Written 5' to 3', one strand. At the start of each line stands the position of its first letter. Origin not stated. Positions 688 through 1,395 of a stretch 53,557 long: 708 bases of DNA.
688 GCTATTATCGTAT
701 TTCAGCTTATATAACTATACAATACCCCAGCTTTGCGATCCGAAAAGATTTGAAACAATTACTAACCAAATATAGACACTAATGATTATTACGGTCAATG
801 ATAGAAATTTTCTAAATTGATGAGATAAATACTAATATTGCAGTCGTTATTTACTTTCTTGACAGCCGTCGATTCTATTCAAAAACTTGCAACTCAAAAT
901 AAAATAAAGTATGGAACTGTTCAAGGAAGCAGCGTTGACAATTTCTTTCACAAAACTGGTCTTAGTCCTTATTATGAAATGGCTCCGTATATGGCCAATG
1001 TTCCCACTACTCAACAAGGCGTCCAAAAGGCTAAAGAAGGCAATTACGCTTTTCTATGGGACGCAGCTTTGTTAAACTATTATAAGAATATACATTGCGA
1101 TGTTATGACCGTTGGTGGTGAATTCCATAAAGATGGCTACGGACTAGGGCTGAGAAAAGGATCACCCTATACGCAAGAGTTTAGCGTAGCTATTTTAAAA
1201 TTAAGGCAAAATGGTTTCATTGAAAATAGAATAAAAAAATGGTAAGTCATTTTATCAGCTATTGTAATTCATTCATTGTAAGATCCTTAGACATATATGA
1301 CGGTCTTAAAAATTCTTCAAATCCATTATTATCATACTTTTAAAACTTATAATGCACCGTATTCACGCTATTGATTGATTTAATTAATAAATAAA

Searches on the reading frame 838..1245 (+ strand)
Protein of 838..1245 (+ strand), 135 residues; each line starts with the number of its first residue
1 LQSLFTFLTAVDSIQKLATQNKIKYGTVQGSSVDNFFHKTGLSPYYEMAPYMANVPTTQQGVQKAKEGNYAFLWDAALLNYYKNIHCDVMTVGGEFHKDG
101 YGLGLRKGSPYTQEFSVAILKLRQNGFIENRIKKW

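Call 69: search_protein_families(library=pfam, max_evalue=0.01, proteins=[window:838-1245:+])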
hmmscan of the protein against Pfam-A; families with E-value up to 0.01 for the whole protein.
window:838-1245:+ (135 aa): 0 families

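Call 72: search_solved_structures(query=window:838-1245:+, max_evalue=0.01)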
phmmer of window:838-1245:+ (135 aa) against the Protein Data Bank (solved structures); distinct sequences matched with E-value up to 0.01: 365 (the best 60 are shown).
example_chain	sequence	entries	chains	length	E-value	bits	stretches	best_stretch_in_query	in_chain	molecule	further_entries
5ikb_A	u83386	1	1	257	1.5e-21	80.3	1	5-135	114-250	Glutamate receptor ionotropic, kainate 4,Glutamate receptor ionotropic, kainate 4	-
9nwq_A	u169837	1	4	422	3.7e-21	79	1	9-135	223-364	Glutamate receptor ionotropic, delta-2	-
2v3t_A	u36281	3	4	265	4.6e-21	78.6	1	9-135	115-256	GLUTAMATE RECEPTOR DELTA-2 SUBUNIT SYNONYM GLURDELTA2, GLUR DELTA-2 | GLUTAMATE RECEPTOR DELTA-2 SUBUNIT | Glutamate receptor ionotropic, delta-2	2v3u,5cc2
2xxu_A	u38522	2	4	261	1.1e-20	77.4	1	5-135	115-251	GLUTAMATE RECEPTOR, IONOTROPIC KAINATE 2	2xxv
9oop_A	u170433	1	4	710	1.2e-20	77.3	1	9-135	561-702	Human delta 2 receptor with R710W Cerebellar Ataxia mutation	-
9ooo_A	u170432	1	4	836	1.8e-20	76.8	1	9-135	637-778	Glutamate receptor ionotropic, delta-2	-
9nwo_A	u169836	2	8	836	1.8e-20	76.7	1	9-135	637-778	Glutamate receptor ionotropic, delta-2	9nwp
3g3i_A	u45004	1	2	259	3.9e-20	75.6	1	5-135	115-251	Glutamate receptor, ionotropic kainate 2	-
2i0b_A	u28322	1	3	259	3.9e-20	75.6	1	5-135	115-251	Glutamate receptor, ionotropic kainate 2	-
5l2e_A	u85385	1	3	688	4.8e-20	75.3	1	9-135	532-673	Glutamate receptor ionotropic, delta-2,Glutamate receptor ionotropic, delta-2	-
4bdq_A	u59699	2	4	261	5.5e-20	75.2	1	5-135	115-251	GLUTAMATE RECEPTOR, IONOTROPIC KAINATE 2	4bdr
2xxw_A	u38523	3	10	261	5.5e-20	75.2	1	5-135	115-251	GLUTAMATE RECEPTOR, IONOTROPIC KAINATE 2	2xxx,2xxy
3qxm_A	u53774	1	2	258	7.4e-20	74.7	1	5-135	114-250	Glutamate receptor ionotropic, kainate 2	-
8r32_A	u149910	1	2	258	7.4e-20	74.7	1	5-135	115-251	Glutamate receptor ionotropic, kainate 2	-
1s50_A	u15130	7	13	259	7.5e-20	74.7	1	5-135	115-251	Glutamate Receptor 6 | Glutamate receptor, ionotropic kainate 2 precursor | Glutamate receptor, ionotropic kainate 2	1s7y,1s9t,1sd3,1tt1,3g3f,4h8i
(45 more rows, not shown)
